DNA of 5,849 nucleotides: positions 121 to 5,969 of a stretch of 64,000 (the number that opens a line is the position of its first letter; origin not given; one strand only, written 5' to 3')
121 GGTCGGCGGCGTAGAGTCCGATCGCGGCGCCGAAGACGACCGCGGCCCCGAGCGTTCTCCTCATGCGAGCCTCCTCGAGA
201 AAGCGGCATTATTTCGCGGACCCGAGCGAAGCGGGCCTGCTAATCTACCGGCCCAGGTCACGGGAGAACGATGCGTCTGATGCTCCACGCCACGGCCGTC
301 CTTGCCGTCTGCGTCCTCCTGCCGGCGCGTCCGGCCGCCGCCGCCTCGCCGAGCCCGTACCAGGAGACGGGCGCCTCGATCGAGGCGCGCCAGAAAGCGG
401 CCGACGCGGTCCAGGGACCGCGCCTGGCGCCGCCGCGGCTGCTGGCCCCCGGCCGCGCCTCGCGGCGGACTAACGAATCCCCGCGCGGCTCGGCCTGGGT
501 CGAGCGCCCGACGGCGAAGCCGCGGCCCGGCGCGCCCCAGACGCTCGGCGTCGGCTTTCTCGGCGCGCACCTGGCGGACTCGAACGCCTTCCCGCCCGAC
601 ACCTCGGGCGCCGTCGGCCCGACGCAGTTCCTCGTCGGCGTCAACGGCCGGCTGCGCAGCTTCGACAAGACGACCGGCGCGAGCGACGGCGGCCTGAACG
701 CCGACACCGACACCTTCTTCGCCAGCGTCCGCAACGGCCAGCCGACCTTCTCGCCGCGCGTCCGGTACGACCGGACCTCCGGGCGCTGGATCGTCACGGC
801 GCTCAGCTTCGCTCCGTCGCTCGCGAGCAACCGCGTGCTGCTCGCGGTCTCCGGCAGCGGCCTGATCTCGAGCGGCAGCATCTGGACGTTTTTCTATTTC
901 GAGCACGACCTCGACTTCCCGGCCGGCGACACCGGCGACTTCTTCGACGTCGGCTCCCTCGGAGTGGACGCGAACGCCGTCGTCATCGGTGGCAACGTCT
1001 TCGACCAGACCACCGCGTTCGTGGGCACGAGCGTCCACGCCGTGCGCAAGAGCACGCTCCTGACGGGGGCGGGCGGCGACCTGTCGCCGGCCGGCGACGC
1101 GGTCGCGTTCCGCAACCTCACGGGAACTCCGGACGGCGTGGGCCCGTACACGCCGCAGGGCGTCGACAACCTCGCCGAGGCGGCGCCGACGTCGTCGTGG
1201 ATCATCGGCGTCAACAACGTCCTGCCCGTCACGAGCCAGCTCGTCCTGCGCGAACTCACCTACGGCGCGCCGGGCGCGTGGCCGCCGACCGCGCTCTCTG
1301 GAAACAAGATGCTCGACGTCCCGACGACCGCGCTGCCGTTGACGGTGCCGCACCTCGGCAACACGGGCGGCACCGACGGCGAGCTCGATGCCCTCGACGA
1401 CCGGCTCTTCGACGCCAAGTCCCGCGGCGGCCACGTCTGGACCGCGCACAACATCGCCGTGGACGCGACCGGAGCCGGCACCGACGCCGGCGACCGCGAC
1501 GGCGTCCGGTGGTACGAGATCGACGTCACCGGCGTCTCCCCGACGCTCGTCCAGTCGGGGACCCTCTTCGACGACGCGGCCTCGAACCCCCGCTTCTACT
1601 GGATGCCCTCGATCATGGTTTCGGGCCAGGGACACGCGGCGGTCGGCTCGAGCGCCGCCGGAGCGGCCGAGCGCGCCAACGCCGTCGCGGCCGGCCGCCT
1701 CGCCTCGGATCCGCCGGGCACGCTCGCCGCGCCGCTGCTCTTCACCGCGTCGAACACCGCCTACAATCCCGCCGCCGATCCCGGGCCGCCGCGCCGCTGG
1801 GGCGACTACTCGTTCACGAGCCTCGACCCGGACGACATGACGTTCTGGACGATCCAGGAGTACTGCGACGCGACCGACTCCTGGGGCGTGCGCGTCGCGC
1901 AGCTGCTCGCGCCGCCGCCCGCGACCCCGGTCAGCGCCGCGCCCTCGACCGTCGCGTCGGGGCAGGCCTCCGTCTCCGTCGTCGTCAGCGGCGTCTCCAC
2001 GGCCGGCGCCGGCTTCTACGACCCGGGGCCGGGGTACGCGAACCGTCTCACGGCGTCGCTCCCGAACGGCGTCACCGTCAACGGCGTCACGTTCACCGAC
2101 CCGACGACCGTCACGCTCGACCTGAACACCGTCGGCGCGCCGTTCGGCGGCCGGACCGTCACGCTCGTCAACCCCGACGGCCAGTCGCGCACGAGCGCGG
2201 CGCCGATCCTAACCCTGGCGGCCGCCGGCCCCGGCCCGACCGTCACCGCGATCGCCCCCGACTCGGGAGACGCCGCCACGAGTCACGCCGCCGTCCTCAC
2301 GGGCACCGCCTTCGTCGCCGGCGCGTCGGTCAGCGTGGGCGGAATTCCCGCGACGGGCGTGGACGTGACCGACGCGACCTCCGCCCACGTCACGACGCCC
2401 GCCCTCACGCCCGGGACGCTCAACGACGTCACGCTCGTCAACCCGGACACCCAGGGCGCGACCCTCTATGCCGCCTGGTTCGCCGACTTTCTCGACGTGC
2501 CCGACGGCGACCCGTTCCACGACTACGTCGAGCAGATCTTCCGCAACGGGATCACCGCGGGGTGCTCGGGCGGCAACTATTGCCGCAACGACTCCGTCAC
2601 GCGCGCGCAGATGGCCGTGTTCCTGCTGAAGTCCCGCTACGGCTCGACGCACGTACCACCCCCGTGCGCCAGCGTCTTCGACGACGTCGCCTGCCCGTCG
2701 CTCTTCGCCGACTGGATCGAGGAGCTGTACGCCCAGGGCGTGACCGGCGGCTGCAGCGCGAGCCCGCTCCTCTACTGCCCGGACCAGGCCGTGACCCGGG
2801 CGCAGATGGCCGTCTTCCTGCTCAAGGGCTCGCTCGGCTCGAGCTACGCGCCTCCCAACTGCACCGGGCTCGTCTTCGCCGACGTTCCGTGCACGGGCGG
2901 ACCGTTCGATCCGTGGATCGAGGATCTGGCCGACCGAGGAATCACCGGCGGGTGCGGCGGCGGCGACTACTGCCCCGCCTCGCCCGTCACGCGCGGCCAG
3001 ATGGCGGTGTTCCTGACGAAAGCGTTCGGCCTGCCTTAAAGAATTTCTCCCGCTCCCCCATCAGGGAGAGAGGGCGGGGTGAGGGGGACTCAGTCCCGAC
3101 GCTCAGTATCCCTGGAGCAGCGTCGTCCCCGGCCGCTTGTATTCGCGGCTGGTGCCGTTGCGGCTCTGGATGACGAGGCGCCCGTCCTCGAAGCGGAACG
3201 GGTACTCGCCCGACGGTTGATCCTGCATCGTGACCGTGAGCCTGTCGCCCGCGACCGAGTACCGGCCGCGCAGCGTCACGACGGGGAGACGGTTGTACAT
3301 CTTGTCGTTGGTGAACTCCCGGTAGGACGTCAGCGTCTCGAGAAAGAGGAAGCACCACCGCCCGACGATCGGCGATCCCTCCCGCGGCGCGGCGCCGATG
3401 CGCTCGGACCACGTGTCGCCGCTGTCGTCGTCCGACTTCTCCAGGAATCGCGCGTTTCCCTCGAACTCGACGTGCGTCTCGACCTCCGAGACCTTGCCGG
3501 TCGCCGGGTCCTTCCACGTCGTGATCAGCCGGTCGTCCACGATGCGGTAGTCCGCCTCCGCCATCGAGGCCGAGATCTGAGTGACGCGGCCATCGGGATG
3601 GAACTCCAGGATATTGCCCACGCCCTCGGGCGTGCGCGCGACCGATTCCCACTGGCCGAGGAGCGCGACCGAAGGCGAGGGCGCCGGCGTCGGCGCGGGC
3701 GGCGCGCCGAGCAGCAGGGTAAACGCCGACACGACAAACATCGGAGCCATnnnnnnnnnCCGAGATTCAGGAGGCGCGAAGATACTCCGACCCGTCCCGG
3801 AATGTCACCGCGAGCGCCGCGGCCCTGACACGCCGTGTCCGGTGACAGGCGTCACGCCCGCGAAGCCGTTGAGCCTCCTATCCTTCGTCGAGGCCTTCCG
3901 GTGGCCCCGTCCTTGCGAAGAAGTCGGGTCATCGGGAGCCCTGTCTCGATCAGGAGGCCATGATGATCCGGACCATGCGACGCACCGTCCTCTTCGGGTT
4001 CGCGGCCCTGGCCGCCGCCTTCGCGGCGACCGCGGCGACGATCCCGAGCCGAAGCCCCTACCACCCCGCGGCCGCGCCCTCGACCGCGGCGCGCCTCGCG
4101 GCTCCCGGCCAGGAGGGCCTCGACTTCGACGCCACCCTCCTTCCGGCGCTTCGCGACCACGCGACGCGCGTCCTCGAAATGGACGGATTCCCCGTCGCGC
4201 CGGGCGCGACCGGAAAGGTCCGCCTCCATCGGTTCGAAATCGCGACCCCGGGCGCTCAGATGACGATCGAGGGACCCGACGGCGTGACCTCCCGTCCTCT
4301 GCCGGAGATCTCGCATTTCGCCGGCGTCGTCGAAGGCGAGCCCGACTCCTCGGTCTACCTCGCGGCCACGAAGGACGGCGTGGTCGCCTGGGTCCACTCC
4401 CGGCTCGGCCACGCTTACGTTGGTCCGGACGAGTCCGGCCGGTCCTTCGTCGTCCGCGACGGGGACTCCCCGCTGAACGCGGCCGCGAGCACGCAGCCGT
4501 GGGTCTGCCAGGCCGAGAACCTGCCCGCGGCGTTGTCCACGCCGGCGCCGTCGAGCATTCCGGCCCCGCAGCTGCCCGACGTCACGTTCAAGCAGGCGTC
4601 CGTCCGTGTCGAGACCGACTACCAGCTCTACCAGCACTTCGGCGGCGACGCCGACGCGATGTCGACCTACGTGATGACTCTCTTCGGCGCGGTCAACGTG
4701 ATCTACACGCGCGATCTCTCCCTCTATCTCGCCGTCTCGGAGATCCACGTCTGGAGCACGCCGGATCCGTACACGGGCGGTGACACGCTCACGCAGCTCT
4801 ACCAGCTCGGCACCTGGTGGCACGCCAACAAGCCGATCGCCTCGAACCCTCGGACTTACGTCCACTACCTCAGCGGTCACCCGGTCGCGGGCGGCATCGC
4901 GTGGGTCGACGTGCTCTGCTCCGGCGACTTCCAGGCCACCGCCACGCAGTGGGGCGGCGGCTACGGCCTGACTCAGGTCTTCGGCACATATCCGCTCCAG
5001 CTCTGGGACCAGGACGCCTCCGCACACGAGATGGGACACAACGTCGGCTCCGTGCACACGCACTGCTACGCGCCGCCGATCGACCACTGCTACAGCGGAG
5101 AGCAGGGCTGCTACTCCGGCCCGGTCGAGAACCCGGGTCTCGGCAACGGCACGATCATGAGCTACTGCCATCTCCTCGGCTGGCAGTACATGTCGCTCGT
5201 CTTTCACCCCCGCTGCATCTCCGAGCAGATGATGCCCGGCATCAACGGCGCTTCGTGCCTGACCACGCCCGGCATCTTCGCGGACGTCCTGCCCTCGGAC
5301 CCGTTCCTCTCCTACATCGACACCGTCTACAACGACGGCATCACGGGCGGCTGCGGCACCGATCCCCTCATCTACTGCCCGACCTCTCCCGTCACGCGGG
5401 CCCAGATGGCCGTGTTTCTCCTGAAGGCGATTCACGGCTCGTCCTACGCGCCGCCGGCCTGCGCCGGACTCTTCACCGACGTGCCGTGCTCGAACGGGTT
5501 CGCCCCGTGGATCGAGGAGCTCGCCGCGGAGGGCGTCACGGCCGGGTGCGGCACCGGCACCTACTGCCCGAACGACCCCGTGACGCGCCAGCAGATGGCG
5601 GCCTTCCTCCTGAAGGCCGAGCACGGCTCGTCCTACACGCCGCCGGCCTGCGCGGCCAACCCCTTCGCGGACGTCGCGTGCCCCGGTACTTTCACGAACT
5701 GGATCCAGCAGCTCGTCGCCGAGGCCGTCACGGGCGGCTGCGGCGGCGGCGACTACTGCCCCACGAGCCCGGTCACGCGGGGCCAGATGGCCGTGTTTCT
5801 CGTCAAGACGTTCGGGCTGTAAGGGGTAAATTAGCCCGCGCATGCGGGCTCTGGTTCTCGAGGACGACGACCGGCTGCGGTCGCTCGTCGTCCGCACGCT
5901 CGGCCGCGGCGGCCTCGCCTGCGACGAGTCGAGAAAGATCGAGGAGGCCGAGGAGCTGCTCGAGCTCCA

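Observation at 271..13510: Possible SLH-type protein / pyruvylated-glycan anchoring system in a diderm high-GC bacterium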

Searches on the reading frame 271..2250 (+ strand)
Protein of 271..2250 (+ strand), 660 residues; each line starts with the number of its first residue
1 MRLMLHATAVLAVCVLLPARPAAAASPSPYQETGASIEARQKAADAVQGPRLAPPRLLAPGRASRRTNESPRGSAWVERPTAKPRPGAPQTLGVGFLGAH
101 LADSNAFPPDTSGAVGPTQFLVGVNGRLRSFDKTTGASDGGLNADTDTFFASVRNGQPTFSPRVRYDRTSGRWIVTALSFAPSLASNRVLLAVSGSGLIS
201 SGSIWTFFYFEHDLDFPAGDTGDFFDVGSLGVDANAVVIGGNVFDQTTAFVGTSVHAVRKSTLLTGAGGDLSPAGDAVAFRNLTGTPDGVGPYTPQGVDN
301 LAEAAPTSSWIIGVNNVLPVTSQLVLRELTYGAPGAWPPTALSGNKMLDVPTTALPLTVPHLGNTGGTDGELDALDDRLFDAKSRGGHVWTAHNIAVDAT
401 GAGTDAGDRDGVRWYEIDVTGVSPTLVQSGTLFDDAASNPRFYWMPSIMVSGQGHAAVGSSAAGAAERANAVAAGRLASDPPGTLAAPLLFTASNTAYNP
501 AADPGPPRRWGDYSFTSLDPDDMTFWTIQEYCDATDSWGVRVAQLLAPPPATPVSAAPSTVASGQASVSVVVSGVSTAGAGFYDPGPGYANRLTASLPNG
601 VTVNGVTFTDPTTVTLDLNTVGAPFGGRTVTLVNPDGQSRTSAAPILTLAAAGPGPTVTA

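Call 68: search_solved_structures(query=window:271-2250:+, max_evalue=1)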
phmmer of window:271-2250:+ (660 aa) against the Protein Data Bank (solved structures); distinct sequences matched with E-value up to 1: 1.
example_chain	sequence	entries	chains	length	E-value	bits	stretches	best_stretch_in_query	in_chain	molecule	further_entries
1v3w_A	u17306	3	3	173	0.17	13.9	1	231-340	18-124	ferripyochelin binding protein | 173aa long hypothetical ferripyochelin binding protein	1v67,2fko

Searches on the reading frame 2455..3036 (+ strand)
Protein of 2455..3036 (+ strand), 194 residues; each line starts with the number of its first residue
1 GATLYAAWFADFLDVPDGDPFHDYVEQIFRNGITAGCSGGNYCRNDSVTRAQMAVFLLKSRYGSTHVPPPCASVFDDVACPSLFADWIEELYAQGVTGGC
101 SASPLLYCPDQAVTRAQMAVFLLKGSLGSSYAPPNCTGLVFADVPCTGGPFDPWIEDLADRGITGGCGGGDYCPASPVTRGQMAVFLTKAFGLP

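Call 12: search_solved_structures(query=window:2455-3036:+, max_evalue=1, show_alignments=2)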
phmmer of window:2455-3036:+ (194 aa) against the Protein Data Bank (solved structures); distinct sequences matched with E-value up to 1: 5.
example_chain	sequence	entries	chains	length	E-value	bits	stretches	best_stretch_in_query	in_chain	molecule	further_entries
6bt4_A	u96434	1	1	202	0.004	19.8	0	18-124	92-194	S-layer protein sap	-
3pyw_A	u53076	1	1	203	0.0058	19.3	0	18-125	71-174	S-layer protein sap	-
9g93_A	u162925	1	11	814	0.047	16.3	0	131-194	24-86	S-layer protein sap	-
4aq1_C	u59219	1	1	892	0.14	14.7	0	10-124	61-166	SBSB PROTEIN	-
4aq1_A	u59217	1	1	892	0.14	14.7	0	10-124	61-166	SBSB PROTEIN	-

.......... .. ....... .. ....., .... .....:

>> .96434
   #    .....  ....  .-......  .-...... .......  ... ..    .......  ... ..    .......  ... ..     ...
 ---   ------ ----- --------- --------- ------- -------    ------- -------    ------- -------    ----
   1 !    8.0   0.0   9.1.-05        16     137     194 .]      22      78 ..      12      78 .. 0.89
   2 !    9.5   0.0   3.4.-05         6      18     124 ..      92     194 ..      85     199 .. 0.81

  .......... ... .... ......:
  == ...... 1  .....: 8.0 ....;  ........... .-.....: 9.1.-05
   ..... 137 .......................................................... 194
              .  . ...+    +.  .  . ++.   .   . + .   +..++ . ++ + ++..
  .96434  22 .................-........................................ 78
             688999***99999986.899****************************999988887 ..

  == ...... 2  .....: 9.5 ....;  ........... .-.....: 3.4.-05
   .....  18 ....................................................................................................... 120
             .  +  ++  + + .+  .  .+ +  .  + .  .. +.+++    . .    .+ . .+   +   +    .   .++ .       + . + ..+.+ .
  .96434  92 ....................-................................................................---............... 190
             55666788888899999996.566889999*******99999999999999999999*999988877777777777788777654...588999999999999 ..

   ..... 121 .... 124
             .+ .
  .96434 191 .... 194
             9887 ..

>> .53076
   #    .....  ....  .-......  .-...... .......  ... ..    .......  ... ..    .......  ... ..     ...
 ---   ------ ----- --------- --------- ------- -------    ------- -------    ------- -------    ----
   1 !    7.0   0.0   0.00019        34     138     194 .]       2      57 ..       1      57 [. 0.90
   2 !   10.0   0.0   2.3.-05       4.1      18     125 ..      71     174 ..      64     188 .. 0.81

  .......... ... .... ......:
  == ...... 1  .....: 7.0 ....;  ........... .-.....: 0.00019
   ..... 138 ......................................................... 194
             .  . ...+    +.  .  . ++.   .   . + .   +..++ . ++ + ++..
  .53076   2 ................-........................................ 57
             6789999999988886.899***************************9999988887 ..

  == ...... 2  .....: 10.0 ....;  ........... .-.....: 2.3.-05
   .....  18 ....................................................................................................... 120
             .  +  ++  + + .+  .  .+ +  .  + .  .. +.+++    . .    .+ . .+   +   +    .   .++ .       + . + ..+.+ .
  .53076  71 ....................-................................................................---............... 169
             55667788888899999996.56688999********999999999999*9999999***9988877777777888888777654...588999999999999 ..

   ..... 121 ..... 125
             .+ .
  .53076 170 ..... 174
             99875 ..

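Call 44: predict_structure(alignment_id=A2)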
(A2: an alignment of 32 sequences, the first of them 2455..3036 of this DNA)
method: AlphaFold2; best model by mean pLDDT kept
length: 194 residues; sequences in the alignment: 32
mean_pLDDT: 92.9   pTM: 0.87
mean pLDDT of the five models: 92.9, 92.1, 91.2, 90.7, 88.8
residues with pLDDT >= 90: 169; 70-90: 12; 50-70: 8; < 50: 5
segments of 3 or more residues with pLDDT < 50: 1-5
pLDDT, mean of each block of 10 residues (from residue 1): 50 95 96 93 97 98 98 96 98 93 83 97 97 92 93 96 95 97 98 96
secondary structure, 60 per line:
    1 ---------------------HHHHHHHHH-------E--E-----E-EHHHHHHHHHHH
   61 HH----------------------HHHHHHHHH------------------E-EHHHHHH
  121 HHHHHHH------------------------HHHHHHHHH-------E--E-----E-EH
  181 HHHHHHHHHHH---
elements in order: H22-30 H50-62 H85-93 H115-127 H152-160 H180-191

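Call 47: fold_search(model_id=the predicted structure, library=pdb)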
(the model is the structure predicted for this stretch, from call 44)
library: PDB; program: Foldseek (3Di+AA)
matches with E <= 10: 52; with E <= 0.001: 15
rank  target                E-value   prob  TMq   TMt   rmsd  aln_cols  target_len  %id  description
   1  3pyw                  1.3e-07  1.00  0.77  0.84   2.8       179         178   21  The structure of the SLH domain from B. anthracis surface array protein at 1.8A (released 2011-04-27)
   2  6cwc_B                2.1e-07  1.00  0.66  0.77   4.2       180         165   16  Crystal structure of SpaA-SLH (released 2018-08-15)
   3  6cwc_A                4.0e-07  1.00  0.68  0.80   3.4       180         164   16  Crystal structure of SpaA-SLH (released 2018-08-15)
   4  6cwh_C                4.2e-07  1.00  0.68  0.79   3.4       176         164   15  Crystal structure of SpaA-SLH in complex with 4,6-Pyr-beta-D-ManNAcOMe (P1) (released 2018-08-15)
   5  6cwr                  1.2e-06  1.00  0.68  0.78   3.5       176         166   14  Crystal structure of SpaA-SLH/G46A/G109A in complex with 4,6-Pyr-beta-D-ManNAcOMe (released 2018-08-15)
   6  6bt4                  1.2e-06  1.00  0.69  0.80   3.8       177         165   19  Crystal structure of the SLH domain of Sap from Bacillus anthracis in complex with a pyruvylated SCWP unit (released 2018-03-21)
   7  6cwf_A                1.4e-06  1.00  0.65  0.76   4.5       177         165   15  Crystal structure of SpaA-SLH in complex with 4,6-Pyr-beta-D-ManNAcOMe (released 2018-08-15)
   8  7sv3                  1.8e-06  1.00  0.69  0.77   3.4       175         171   16  Crystal structure of SpaA-SLH in complex with 4,6-Pyr-beta-D-ManNAc-(1->4)-beta-D-GlcNAcOMe (released 2022-03-09)
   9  7sv6                  2.9e-06  1.00  0.69  0.80   3.5       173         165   14  Crystal structure of SpaA-SLH/G46A/G109A in complex with 4,6-Pyr-beta-D-ManNAc-(1->4)-beta-D-GlcNAcOMe (released 2022-03-09)
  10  7sv4                  3.3e-06  1.00  0.68  0.76   3.4       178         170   16  Crystal structure of SpaA-SLH in complex with 4,6-Pyr-beta-D-ManNAc-(1->4)-beta-D-GlcNAc-(1->3)-4,6-Pyr-beta-D-ManNAcOMe (released 2022-03-09)
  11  6cwn                  3.5e-06  1.00  0.66  0.77   4.4       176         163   15  Crystal structure of SpaA-SLH/G109A in complex with 4,6-Pyr-beta-D-ManNAcOMe (released 2018-08-15)
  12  7sv5_B                5.2e-06  1.00  0.69  0.81   3.2       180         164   15  Crystal structure of SpaA-SLH/G109A in complex with 4,6-Pyr-beta-D-ManNAc-(1->4)-beta-D-GlcNAcOMe (released 2022-03-09)
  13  6cwm                  6.1e-06  1.00  0.66  0.74   4.5       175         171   15  Crystal structure of SpaA-SLH/G109A (released 2018-08-15)
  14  7sv5_A                1.8e-05  1.00  0.62  0.72   5.4       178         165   13  Crystal structure of SpaA-SLH/G109A in complex with 4,6-Pyr-beta-D-ManNAc-(1->4)-beta-D-GlcNAcOMe (released 2022-03-09)
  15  6cwl_B                2.5e-05  1.00  0.64  0.83   3.5       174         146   14  Crystal structure of SpaA-SLH in complex with beta-D-GlcNAc-(1->3)-4,6-Pyr-beta-D-ManNAcOMe (released 2018-08-15)
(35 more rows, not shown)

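Call 77: search_protein_representatives(protein=window:2476-3036:+)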
Query: 187 residues. Proteins with E-value up to 0.001 (for the whole library): 39696; up to 1e-10: 13726; up to 1e-30: 3381. The best 150 are listed.
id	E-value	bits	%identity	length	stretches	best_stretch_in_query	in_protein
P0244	2.5e-133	458.2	43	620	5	4-186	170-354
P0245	8.5e-126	433.6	100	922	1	1-187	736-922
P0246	5.0e-113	391.9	41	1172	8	5-139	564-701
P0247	6.9e-113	391.4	54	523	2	4-187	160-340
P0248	2.2e-86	304.9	56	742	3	5-140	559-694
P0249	1.1e-85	302.5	50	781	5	3-132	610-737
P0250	3.6e-85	300.9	70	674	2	1-117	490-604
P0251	3.7e-83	294.4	67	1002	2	1-138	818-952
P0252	4.4e-82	290.8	58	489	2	15-187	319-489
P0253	2.7e-80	285.0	60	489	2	1-142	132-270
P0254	4.1e-80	284.4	62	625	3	11-117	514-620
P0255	1.2e-79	282.9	60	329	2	1-131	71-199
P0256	1.7e-79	282.3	73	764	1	1-186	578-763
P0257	1.1e-78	279.8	67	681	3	106-187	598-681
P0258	1.2e-78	279.5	58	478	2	40-187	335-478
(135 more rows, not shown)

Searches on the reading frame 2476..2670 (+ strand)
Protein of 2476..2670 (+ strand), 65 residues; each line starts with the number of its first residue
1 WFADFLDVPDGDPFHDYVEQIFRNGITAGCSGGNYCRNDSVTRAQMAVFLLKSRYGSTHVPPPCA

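Call 34: search_protein_families(library=pfam, proteins=[window:2476-2670:+], max_evalue=1)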
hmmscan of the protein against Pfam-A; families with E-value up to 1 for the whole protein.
window:2476-2670:+ (65 aa): 2 families
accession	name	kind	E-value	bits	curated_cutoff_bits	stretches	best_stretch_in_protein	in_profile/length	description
PF00395.25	SLH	-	2.4e-05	24.7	20.8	1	5-47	2-44/44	S-layer homology domain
PF13271.11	DUF4062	-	0.24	12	24.7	1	35-58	45-67/82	Domain of unknown function (DUF4062)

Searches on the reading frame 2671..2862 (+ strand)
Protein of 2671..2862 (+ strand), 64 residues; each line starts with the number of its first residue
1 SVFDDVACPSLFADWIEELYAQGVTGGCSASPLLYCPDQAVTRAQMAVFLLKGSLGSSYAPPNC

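Call 34: search_protein_families(library=pfam, proteins=[window:2671-2862:+], max_evalue=1)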
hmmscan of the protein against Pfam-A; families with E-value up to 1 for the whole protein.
window:2671-2862:+ (64 aa): 2 families
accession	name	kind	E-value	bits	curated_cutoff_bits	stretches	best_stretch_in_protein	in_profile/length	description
PF00395.25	SLH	-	0.056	13.9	20.8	1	37-47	34-44/44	S-layer homology domain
PF24453.1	DUF7569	-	0.084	13.4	27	1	7-19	36-48/70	Family of unknown function (DUF7569)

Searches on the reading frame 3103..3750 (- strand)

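Call 14: search_protein_families(library=pfam, proteins=[window:3103-3750:-], max_evalue=0.001)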
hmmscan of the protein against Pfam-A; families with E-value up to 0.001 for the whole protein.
window:3103-3750:- (215 aa): 0 families

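Call 16: search_protein_families(library=ncbifam, proteins=[window:3103-3750:-], max_evalue=0.01)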
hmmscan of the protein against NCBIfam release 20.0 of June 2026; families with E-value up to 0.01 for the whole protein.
window:3103-3750:- (215 aa): 1 family
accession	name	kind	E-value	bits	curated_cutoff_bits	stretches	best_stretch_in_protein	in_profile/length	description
TIGR03066.1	Gem_osc_para_1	paralog_domain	0.00012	22.1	93.25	0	29-81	30-86/121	TIGR03066 family protein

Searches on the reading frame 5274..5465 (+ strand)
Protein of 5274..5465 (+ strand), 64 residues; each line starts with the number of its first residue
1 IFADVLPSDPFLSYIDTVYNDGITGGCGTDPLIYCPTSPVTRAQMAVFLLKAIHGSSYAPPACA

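Call 34: search_protein_families(library=pfam, proteins=[window:5274-5465:+], max_evalue=1)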
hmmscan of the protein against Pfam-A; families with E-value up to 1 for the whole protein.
window:5274-5465:+ (64 aa): 1 family
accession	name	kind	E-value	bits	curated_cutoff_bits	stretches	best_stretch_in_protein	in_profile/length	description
PF00395.25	SLH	-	0.0022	18.4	20.8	0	36-46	34-44/44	S-layer homology domain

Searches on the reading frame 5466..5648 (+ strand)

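Call 34: search_protein_families(library=pfam, proteins=[window:5466-5648:+], max_evalue=1)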
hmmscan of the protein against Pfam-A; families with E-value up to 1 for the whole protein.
window:5466-5648:+ (61 aa): 1 family
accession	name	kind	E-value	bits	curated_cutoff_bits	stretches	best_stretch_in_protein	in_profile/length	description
PF00395.25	SLH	-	1.2e-06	28.8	20.8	1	3-45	2-44/44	S-layer homology domain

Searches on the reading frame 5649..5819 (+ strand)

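Call 34: search_protein_families(library=pfam, proteins=[window:5649-5819:+], max_evalue=1)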
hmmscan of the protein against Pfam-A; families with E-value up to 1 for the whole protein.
window:5649-5819:+ (57 aa): 1 family
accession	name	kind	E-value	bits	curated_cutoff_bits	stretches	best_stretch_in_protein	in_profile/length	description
PF00395.25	SLH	-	0.056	13.9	20.8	1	19-48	15-44/44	S-layer homology domain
